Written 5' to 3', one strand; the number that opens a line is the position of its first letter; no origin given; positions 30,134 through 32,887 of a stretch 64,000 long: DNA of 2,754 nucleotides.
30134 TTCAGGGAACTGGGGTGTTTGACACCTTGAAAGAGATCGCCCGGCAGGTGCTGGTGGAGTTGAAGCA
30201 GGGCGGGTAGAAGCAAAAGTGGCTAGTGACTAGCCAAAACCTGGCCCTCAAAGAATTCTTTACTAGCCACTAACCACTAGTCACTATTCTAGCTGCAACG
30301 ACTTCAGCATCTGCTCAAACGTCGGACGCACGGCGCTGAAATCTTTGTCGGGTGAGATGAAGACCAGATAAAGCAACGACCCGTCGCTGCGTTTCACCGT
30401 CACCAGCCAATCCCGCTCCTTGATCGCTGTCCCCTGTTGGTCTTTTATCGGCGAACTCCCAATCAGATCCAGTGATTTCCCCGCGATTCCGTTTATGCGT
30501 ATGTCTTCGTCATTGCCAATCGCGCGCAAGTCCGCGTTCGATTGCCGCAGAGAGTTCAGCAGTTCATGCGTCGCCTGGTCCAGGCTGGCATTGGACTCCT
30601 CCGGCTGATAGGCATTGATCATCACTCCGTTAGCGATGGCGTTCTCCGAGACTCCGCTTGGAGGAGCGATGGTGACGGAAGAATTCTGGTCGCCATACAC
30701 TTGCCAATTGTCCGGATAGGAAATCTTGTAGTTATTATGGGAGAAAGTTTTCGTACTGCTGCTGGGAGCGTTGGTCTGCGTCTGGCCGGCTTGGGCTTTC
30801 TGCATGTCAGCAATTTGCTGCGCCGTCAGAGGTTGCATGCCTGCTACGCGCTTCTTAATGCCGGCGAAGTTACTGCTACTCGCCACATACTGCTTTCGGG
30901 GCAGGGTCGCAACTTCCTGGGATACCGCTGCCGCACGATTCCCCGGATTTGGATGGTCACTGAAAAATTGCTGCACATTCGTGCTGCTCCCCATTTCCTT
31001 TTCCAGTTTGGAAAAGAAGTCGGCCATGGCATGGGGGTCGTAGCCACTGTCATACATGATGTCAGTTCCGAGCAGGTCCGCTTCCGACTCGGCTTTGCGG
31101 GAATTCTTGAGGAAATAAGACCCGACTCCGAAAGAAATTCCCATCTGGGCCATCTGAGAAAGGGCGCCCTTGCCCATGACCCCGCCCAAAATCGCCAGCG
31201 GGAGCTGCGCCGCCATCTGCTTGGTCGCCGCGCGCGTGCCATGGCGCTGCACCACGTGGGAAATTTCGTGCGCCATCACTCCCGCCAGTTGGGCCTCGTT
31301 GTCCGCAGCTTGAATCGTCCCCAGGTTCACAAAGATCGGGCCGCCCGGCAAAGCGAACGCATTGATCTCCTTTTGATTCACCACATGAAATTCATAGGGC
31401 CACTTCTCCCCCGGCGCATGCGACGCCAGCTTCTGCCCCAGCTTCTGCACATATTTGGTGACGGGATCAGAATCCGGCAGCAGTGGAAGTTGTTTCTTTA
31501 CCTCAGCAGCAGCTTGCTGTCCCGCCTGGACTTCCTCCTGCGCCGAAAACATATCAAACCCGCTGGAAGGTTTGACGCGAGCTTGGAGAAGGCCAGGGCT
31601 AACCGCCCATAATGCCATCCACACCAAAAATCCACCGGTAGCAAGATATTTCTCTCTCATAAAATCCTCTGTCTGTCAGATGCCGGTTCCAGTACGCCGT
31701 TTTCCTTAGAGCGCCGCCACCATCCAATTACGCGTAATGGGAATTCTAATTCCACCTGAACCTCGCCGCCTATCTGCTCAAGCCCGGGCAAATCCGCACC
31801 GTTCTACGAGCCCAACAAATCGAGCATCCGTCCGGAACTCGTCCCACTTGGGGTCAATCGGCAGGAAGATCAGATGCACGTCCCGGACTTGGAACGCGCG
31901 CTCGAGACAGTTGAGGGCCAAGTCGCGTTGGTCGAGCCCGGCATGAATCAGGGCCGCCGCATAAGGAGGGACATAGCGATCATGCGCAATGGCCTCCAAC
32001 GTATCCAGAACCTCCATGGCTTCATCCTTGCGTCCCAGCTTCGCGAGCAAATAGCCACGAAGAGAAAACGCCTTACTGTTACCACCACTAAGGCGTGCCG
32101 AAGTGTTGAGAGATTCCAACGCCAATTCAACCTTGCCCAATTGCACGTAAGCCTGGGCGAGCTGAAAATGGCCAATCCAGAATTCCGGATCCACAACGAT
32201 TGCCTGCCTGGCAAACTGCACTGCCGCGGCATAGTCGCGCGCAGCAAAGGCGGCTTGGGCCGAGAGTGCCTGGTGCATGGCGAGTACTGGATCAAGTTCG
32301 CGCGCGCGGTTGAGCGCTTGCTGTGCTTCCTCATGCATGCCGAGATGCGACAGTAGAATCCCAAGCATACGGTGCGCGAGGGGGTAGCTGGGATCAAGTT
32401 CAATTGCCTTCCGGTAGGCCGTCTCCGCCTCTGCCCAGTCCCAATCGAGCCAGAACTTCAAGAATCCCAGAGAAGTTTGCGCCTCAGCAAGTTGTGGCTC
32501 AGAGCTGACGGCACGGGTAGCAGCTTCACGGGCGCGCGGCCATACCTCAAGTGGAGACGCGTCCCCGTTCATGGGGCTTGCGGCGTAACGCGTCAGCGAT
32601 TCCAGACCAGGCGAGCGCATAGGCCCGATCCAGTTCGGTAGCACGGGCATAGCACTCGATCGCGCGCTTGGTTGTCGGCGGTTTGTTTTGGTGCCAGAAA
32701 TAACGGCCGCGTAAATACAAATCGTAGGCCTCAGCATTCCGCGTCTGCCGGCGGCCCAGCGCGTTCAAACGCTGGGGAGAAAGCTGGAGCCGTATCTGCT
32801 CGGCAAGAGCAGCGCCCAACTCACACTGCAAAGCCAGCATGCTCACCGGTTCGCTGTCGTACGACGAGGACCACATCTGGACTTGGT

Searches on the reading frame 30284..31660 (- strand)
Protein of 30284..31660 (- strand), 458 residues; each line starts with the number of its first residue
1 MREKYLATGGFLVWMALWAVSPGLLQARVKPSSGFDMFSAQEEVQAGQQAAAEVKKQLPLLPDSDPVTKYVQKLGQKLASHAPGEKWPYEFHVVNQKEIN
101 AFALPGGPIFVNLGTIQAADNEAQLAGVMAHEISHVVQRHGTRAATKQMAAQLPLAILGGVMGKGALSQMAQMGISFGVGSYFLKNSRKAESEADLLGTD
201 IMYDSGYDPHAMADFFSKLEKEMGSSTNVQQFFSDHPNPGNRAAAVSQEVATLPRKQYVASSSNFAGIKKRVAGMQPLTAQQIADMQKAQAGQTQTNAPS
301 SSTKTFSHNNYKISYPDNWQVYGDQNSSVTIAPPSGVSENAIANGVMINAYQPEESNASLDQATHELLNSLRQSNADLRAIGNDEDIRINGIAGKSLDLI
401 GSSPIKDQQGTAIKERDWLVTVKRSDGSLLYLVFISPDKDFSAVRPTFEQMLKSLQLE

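Call 77: search_protein_families(library=pfam, proteins=[window:30284-31660:-], max_evalue=0.00001)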
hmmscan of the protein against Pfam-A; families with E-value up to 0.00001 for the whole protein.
window:30284-31660:- (458 aa): 1 family
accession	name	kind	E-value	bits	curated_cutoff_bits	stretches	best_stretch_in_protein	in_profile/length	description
PF01435.24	Peptidase_M48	-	2e-31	109.7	20.3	1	69-249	5-185/186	Peptidase family M48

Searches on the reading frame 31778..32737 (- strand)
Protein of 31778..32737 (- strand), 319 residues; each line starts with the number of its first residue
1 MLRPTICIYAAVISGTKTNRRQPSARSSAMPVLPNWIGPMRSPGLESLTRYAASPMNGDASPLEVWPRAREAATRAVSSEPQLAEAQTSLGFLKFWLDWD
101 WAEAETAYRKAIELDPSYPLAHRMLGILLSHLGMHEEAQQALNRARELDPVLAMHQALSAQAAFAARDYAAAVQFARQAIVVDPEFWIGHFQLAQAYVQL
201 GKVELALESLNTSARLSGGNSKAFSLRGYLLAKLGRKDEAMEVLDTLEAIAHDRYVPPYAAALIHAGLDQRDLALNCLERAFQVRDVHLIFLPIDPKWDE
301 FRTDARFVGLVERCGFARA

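Call 77: search_protein_families(library=pfam, proteins=[window:31778-32737:-], max_evalue=0.00001)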
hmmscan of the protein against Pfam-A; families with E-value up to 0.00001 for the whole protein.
window:31778-32737:- (319 aa): 11 families
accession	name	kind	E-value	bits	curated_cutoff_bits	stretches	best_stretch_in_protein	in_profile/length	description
PF07719.23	TPR_2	-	8e-22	76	27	0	120-150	2-32/34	Tetratricopeptide repeat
PF00515.34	TPR_1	-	1.1e-19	69.8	27.8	0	121-150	3-32/34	Tetratricopeptide repeat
PF13181.12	TPR_8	-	1.8e-17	62.4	25.7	0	190-217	4-31/34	Tetratricopeptide repeat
PF13431.12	TPR_17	-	7.7e-17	60.5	24.4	1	107-140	1-34/34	Tetratricopeptide repeat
PF14559.12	TPR_19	-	4.3e-16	59.4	25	1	100-161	6-67/68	Tetratricopeptide repeat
PF13414.12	TPR_11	-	2.3e-15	56.4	26.8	1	101-130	10-39/42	TPR repeat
PF13432.12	TPR_16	-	8.9e-14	52.1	32.7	0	100-150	12-62/65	Tetratricopeptide repeat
PF13428.12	TPR_14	-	1.5e-10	41.1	23.5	0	100-127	16-43/44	Tetratricopeptide repeat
PF13174.12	TPR_6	-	1.8e-07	31.8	26.3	0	124-150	5-31/33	Tetratricopeptide repeat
PF13424.12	TPR_12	-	3.5e-07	30.8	30.1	0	84-149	3-75/77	Tetratricopeptide repeat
PF13371.12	TPR_9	-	9.8e-07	29.1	35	0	162-216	4-58/73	Tetratricopeptide repeat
